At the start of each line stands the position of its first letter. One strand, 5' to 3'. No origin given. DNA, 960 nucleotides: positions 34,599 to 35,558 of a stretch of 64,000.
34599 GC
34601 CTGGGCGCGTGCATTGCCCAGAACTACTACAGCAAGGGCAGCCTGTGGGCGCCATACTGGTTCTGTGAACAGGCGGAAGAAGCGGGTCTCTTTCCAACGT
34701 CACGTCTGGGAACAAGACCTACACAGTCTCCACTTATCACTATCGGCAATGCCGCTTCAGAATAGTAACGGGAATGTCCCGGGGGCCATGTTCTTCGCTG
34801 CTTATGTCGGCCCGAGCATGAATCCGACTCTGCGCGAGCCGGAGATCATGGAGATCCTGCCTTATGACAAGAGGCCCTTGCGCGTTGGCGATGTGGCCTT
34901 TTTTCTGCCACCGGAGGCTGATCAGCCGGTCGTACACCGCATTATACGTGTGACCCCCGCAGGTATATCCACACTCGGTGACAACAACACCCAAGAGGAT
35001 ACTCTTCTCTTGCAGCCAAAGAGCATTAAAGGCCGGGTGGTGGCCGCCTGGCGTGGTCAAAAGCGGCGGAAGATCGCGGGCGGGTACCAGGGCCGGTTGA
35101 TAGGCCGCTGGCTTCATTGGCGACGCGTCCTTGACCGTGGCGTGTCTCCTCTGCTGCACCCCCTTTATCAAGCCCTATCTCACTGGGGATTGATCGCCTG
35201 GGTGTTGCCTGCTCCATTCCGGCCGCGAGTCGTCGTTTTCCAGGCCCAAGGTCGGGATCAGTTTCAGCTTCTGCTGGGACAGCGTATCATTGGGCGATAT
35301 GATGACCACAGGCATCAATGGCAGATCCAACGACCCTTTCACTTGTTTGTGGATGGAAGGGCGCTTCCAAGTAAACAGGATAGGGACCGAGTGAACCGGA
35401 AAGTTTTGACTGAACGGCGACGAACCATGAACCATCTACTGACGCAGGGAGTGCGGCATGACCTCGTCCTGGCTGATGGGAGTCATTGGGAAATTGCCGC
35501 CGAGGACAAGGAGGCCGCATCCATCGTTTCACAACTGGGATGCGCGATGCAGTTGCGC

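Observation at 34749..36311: Unusual fusion of a signal-peptidase-I-like (S26/S24) peptidase domain with an HprK-related P-loop kinase-like domain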

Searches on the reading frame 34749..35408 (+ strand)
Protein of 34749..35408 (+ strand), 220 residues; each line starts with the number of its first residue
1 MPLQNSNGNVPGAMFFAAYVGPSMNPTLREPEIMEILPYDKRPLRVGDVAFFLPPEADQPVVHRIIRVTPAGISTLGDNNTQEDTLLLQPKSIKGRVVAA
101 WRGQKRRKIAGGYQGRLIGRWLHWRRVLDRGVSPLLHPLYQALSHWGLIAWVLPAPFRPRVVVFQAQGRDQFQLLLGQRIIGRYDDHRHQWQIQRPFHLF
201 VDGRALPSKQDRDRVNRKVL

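Call 41: search_solved_structures(query=A3, max_evalue=1, show_alignments=2)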
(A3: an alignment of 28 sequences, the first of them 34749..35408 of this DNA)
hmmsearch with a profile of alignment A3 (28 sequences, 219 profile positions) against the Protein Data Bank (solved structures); distinct sequences matched with E-value up to 1: 10.
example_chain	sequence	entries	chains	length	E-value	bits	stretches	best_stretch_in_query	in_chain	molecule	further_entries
7p2q_A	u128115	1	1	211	7.4e-13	51.6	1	10-88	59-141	Signal peptidase complex catalytic subunit SEC11C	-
7p2p_A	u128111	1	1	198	2.7e-12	49.8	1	10-88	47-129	Signal peptidase complex catalytic subunit SEC11A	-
9rjb_A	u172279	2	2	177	1.4e-11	47.5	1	10-88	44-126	Signal peptidase complex catalytic subunit SEC11A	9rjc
4me8_A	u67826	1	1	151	1.4e-05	27.8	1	16-75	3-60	Signal peptidase I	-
4wvh_A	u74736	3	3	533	0.00016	24.4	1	12-76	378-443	Maltose-binding periplasmic protein,Signal peptidase IB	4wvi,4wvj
4nv4_A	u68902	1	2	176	0.00098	21.8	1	17-74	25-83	Signal peptidase I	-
4wvg_A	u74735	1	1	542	0.0018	20.9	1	12-76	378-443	Maltose-binding periplasmic protein,Signal peptidase IB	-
9jmr_A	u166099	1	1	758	0.073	15.7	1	8-51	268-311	Glycoprotein B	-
6esc_A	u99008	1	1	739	0.16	14.6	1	12-51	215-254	Envelope glycoprotein B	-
5ys6_A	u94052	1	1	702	0.24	14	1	12-51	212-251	PRV glycoproten B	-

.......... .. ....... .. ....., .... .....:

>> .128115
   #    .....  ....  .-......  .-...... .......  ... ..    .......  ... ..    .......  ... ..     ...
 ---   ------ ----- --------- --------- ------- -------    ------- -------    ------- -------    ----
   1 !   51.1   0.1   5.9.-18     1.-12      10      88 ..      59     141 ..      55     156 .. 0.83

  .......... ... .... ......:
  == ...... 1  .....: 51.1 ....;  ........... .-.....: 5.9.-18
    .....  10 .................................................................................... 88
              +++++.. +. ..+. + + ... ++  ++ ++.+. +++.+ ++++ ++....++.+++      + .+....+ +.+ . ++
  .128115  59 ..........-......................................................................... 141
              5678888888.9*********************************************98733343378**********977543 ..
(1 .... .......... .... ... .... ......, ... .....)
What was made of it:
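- On Peptidase family S26 (signal peptidase I), Sec11/SipW subtype: The profile-level match to SEC11C is significant at E 7.4e-13 (call 41).
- Checked: N-terminal half: a profile of this module matches human SEC11C at E 7.4e-13, SEC11A at 2.7e-12 and bacterial SPase I at 1.4e-5 (call 41).
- Sequence profiles favour the catalytic SEC11 subunits (call 41).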

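Call 43: search_protein_families(library=pfam, alignment_id=A3, max_evalue=0.01)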
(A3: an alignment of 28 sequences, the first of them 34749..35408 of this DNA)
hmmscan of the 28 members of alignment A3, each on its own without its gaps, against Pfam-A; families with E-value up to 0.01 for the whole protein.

A. member 1, window:34749-35408:+ (220 aa): 1 family
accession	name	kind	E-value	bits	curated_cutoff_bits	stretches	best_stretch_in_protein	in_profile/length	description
PF10502.14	Peptidase_S26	-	0.0064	16.9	22.9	0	20-70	28-82/168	Signal peptidase, peptidase S26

B. families by the number of members that match (of 28 scanned): 2 families
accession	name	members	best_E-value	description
PF10502.14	Peptidase_S26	20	4.9e-07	Signal peptidase, peptidase S26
PF00717.28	Peptidase_S24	11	5.3e-07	Peptidase S24-like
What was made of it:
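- Checked: In Pfam, 20 of 28 relatives hit Peptidase_S26 and 11 of 28 hit Peptidase_S24 (call 43).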

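Call 54: predict_structure(alignment_id=A3)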
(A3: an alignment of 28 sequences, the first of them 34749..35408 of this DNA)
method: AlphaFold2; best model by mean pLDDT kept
length: 220 residues; sequences in the alignment: 28
mean_pLDDT: 90.3   pTM: 0.73
mean pLDDT of the five models: 90.3, 88.7, 88.6, 87.9, 87.6
residues with pLDDT >= 90: 152; 70-90: 56; 50-70: 10; < 50: 2
segments of 3 or more residues with pLDDT < 50: none
pLDDT, mean of each block of 10 residues (from residue 1): 55 93 96 96 97 94 98 97 96 97 97 98 90 79 79 89 91 94 94 88 90 75
secondary structure, 60 per line:
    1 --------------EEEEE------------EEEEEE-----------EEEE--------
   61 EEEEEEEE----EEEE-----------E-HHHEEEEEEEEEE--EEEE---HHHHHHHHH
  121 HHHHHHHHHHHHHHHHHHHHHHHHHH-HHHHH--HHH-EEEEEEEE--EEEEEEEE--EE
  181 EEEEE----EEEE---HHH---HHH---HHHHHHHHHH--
elements in order: E15-19 E32-37 E49-52 E61-68 E73-76 E93-102 E105-108 H112-146 H148-152 E159-166 E169-176 E179-185 E190-193 H209-218
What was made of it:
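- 35049..35408 (+): Peptidase-associated 'mid' module, aa 101-220: a long basic helix (112-146) followed by a small SH3/Tudor-like beta-barrel (159-193). The AF2 model has pLDDT 79-98 here (call 54).
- Tried and rejected: I re-modelled the N-terminal module with 28 diverse sequences and reached pLDDT 90.3 (call 54).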
